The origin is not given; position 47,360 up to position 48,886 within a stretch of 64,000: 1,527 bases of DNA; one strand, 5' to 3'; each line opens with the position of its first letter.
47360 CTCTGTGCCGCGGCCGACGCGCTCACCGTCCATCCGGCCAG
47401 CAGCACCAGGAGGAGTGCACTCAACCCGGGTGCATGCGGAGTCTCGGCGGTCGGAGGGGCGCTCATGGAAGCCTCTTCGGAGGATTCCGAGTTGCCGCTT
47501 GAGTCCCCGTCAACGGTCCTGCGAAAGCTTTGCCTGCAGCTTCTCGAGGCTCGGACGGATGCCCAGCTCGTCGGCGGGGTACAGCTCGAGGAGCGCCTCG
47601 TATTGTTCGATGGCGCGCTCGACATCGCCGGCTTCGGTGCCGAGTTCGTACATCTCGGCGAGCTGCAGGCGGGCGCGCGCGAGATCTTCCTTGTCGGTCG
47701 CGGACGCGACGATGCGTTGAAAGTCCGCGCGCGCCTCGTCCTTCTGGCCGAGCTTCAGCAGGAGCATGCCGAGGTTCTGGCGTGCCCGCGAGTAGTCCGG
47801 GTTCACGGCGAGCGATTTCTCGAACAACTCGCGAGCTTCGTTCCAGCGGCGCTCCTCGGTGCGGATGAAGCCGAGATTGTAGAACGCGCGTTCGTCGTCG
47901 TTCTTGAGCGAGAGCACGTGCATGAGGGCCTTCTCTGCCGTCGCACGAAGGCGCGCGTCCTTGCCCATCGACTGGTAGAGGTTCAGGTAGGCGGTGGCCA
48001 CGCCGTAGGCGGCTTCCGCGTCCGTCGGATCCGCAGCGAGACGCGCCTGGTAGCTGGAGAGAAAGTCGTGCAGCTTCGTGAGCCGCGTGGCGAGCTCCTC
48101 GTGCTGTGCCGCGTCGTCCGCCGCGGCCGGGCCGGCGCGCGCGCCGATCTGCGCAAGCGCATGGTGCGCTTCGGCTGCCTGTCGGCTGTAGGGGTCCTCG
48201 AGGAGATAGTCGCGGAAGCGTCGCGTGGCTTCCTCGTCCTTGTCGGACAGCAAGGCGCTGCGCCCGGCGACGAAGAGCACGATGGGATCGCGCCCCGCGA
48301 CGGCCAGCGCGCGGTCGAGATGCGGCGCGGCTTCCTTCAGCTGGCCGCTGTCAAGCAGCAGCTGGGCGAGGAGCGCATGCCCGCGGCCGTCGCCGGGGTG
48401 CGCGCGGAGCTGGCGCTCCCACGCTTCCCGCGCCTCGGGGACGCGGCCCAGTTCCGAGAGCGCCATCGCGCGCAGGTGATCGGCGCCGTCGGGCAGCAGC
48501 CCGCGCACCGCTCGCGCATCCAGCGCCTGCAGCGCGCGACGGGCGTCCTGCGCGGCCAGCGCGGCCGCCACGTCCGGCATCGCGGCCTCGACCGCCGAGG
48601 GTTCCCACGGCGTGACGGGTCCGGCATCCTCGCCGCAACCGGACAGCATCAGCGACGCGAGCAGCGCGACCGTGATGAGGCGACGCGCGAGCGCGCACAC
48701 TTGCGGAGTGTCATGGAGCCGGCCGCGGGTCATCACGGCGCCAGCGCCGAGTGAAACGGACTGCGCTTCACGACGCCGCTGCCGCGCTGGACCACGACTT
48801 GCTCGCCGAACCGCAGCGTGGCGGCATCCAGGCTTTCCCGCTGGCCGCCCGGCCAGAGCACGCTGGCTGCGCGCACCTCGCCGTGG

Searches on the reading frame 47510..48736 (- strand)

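Call 63: search_protein_families(library=pfam, proteins=[window:47510-48736:-], max_evalue=0.00001)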
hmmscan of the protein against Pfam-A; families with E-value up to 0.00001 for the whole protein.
window:47510-48736:- (408 aa): 14 families
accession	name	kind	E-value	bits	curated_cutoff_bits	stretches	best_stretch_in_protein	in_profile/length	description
PF00515.34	TPR_1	-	1.7e-18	66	27.8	0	283-315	2-34/34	Tetratricopeptide repeat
PF07719.23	TPR_2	-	3e-18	64.8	27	0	283-315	2-34/34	Tetratricopeptide repeat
PF13431.12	TPR_17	-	1.4e-17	62.9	24.4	1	304-337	1-34/34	Tetratricopeptide repeat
PF14559.12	TPR_19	-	4.7e-16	59.3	25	1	294-356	3-65/68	Tetratricopeptide repeat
PF13181.12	TPR_8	-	4e-15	55.1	25.7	0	317-343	2-28/34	Tetratricopeptide repeat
PF13432.12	TPR_16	-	1.1e-13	51.8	32.7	2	296-346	11-61/65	Tetratricopeptide repeat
PF13428.12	TPR_14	-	3.9e-13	49.1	23.5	0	87-126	5-44/44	Tetratricopeptide repeat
PF13424.12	TPR_12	-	5.5e-13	49.4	30.1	1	283-346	4-75/77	Tetratricopeptide repeat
PF13414.12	TPR_11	-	3.9e-11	42.9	26.8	0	297-330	9-42/42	TPR repeat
PF13174.12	TPR_6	-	2.8e-09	37.5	26.3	0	320-344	4-28/33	Tetratricopeptide repeat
PF13176.12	TPR_7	-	1.3e-08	34.7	27.9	0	284-314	1-31/36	Tetratricopeptide repeat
PF13371.12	TPR_9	-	3.9e-08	33.6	35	1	293-360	6-73/73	Tetratricopeptide repeat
PF13374.12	TPR_10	-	2.2e-07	31.1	27.5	0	318-344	4-30/42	Tetratricopeptide repeat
PF23914.1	TPR_CcmH_CycH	-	4.2e-07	30.4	42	0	270-390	38-155/158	Cytochrome c-type biogenesis protein H TPR domain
